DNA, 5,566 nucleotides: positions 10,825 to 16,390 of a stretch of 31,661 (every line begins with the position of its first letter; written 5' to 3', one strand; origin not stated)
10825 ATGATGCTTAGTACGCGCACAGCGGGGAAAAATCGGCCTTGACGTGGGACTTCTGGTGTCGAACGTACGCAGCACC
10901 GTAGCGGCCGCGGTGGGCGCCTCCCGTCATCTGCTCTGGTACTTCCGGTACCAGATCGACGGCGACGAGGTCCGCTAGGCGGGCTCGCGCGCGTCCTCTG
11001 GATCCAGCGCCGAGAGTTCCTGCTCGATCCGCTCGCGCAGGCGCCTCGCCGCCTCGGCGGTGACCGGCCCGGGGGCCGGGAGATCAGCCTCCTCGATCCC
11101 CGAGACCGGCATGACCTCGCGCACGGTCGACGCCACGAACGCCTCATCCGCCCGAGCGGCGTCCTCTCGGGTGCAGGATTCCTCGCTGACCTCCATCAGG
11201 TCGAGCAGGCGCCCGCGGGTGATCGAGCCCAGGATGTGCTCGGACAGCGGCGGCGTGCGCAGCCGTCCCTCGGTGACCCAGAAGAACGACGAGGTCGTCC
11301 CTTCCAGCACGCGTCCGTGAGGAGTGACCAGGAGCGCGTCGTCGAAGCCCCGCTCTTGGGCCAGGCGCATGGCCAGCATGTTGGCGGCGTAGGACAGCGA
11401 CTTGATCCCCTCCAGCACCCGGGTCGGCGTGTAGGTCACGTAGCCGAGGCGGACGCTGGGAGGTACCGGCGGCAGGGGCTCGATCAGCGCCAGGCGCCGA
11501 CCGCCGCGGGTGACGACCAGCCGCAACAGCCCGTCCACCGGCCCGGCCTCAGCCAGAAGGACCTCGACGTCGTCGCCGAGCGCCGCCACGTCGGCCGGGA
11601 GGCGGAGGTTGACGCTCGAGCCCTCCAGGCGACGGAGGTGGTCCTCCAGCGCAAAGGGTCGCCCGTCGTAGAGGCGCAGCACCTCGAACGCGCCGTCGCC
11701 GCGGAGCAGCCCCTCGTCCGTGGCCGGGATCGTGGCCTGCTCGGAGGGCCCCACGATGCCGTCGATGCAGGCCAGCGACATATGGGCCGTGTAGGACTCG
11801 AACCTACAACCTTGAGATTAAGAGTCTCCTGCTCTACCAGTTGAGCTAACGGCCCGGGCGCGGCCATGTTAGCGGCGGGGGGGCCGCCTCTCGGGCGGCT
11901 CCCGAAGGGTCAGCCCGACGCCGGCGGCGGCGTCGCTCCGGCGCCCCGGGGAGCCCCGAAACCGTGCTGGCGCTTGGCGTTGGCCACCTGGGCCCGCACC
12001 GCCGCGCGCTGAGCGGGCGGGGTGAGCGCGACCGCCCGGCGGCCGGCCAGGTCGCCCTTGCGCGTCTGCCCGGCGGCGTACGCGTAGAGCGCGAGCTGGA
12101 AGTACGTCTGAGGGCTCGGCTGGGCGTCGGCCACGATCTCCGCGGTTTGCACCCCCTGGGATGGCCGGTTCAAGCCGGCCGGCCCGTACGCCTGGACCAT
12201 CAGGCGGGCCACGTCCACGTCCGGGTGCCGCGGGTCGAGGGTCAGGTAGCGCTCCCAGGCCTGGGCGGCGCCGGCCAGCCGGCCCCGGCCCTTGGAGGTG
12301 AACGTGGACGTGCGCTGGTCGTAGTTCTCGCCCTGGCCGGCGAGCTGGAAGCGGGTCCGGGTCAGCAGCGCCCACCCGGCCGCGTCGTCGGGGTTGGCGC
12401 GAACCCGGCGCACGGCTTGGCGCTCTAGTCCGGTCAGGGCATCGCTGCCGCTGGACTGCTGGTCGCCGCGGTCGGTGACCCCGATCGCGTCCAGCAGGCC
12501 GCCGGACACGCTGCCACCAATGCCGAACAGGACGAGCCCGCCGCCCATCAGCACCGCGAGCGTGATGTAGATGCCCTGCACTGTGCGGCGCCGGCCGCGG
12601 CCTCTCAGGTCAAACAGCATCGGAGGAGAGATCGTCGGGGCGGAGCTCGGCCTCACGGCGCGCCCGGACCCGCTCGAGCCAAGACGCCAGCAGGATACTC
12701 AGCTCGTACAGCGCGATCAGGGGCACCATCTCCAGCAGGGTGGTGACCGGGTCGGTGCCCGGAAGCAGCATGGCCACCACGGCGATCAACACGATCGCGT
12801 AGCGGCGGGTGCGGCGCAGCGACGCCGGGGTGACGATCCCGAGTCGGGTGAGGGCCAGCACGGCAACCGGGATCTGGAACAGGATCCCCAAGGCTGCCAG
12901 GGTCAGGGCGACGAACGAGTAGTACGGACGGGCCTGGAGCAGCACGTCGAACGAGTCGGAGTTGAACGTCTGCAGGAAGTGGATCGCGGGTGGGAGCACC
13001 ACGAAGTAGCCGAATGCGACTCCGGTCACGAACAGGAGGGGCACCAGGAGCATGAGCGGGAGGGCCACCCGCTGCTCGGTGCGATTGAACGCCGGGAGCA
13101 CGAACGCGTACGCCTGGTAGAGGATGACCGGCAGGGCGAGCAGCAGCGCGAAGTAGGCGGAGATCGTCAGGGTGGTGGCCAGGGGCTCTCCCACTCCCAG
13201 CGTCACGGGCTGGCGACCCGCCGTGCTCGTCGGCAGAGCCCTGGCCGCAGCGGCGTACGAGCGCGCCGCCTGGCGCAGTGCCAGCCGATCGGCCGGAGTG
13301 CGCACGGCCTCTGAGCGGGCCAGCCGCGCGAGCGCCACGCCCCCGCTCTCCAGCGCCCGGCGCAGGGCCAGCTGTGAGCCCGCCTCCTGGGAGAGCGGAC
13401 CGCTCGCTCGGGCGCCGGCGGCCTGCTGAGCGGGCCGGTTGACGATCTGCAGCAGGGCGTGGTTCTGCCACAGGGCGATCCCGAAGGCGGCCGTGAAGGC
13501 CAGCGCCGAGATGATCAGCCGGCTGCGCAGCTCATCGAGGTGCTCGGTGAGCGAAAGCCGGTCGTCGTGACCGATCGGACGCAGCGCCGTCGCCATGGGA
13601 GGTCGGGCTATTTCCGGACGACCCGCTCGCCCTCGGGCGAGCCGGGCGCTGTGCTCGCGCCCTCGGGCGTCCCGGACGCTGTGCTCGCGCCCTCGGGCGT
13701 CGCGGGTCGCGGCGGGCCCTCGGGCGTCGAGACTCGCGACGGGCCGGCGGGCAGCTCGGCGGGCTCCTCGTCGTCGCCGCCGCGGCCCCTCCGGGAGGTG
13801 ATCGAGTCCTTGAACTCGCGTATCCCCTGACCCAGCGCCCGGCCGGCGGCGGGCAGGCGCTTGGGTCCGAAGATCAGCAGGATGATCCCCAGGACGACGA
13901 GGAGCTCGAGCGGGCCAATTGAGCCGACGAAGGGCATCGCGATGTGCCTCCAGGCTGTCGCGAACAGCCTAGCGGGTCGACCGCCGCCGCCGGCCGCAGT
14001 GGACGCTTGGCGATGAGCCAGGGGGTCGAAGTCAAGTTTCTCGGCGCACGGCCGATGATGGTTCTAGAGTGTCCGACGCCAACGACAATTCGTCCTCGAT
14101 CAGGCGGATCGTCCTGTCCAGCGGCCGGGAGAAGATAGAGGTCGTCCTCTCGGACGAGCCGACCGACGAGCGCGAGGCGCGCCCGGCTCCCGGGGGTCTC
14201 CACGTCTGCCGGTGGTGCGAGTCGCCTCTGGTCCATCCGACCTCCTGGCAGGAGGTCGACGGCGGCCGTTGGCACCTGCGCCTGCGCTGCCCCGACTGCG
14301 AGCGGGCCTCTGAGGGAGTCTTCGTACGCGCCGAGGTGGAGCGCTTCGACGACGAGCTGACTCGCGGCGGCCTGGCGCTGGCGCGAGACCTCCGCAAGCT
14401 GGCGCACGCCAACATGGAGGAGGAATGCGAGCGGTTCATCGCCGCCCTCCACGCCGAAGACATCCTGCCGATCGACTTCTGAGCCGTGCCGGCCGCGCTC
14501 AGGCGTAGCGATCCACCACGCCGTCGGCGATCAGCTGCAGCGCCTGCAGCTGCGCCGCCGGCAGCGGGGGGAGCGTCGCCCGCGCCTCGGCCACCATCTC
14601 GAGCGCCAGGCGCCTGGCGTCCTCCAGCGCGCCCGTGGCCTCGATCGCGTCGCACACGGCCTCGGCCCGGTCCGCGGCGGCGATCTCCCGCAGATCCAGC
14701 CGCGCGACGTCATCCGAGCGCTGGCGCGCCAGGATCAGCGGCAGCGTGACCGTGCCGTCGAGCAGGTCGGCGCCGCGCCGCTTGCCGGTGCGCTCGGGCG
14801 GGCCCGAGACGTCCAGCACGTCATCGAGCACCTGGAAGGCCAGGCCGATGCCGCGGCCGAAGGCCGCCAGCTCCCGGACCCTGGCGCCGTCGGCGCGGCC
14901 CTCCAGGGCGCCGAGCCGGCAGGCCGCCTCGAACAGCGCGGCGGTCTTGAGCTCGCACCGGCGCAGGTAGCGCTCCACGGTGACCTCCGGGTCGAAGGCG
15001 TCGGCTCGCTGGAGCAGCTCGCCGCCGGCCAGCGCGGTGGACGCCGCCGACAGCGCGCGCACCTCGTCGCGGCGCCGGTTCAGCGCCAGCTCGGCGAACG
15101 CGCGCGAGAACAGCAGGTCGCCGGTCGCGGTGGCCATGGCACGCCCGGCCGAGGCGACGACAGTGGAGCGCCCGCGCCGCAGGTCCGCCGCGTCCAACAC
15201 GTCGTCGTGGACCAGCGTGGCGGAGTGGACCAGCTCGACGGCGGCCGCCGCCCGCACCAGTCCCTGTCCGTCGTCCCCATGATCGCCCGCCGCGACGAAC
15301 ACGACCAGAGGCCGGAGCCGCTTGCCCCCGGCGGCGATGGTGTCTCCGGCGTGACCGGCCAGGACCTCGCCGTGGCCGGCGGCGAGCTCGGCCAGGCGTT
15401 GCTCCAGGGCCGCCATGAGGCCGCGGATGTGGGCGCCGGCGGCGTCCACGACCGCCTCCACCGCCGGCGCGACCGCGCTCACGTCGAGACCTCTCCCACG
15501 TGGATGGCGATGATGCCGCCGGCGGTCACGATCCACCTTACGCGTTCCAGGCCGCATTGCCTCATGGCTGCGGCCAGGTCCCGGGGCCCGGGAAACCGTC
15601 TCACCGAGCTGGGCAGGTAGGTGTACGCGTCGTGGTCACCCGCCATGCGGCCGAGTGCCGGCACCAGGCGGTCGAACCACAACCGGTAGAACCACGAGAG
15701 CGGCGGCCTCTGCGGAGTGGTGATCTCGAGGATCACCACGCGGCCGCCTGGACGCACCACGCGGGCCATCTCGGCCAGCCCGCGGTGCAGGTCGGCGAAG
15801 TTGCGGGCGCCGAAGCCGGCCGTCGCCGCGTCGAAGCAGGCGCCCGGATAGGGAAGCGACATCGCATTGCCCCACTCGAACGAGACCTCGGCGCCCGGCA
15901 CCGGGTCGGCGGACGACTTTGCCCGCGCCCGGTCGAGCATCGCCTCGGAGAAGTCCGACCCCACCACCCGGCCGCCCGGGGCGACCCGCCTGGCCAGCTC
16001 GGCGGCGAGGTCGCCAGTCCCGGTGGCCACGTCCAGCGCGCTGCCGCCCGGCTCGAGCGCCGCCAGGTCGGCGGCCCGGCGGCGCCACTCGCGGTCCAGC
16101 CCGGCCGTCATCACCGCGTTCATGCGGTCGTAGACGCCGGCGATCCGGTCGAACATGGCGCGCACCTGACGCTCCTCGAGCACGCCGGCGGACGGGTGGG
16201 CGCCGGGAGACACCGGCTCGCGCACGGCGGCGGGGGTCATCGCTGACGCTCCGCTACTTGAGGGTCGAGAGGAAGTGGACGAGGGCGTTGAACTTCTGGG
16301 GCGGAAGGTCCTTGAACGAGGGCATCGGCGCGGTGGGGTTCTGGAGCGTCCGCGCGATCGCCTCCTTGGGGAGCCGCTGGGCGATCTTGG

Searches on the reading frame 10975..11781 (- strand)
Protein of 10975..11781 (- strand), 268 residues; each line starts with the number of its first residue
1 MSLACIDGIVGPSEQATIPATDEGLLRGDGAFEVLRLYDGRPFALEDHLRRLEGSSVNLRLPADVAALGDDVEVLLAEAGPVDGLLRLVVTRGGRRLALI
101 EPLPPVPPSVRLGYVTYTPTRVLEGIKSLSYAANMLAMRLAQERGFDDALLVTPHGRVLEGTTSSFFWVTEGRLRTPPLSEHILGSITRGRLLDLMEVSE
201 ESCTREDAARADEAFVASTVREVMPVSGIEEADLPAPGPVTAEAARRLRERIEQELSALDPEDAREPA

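Call 63: search_protein_families(library=pfam, proteins=[window:10975-11781:-], max_evalue=0.0001)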
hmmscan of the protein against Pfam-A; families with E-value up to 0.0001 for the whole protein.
window:10975-11781:- (268 aa): 1 family
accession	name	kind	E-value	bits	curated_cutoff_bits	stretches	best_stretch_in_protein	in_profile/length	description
PF01063.24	Aminotran_4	-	7.9e-49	166.9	28.5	1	30-229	1-223/223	Amino-transferase class IV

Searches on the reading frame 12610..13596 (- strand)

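Call 6: search_protein_families(library=pfam, proteins=[window:12610-13596:-], max_evalue=0.1)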
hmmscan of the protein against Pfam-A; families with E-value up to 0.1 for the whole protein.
window:12610-13596:- (328 aa): 1 family
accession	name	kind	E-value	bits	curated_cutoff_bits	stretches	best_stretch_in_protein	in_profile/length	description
PF00902.23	TatC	-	1.4e-55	188.8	25.1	1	18-292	1-208/208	Sec-independent protein translocase protein (TatC)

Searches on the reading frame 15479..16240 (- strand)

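Call 6: search_protein_families(library=pfam, proteins=[window:15479-16240:-], max_evalue=0.1)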
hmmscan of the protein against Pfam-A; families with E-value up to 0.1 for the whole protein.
window:15479-16240:- (253 aa): 10 families
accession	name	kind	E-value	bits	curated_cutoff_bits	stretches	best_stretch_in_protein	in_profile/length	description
PF01209.24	Ubie_methyltran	-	2.9e-61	207.2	20.1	1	21-249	4-231/233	ubiE/COQ5 methyltransferase family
PF13649.12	Methyltransf_25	-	8e-20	71.8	27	1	69-166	2-97/97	Methyltransferase domain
PF08241.18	Methyltransf_11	-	4.7e-19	69.3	21.2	1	69-170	1-95/95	Methyltransferase domain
PF13847.12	Methyltransf_31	-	1.6e-14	54.2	27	1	64-174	3-113/145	Methyltransferase domain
PF13489.12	Methyltransf_23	-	1.3e-10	41.7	27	1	48-232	5-160/164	Methyltransferase domain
PF08242.18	Methyltransf_12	-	2.3e-10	41.5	30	1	69-168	1-98/98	Methyltransferase domain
PF01135.25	PCMT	-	2.4e-05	24.6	20.3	1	57-147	66-154/210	Protein-L-isoaspartate(D-aspartate) O-methyltransferase (PCMT)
PF20922.3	Anamorsin_N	-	0.00078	19.6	27.1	1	128-177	44-94/163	Anamorsin, N-terminal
PF08704.16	GCD14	-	0.0012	19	26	1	62-107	38-83/247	tRNA methyltransferase complex GCD14 subunit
PF04672.18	Methyltransf_19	-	0.029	14.3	26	1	42-107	46-114/268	S-adenosyl methyltransferase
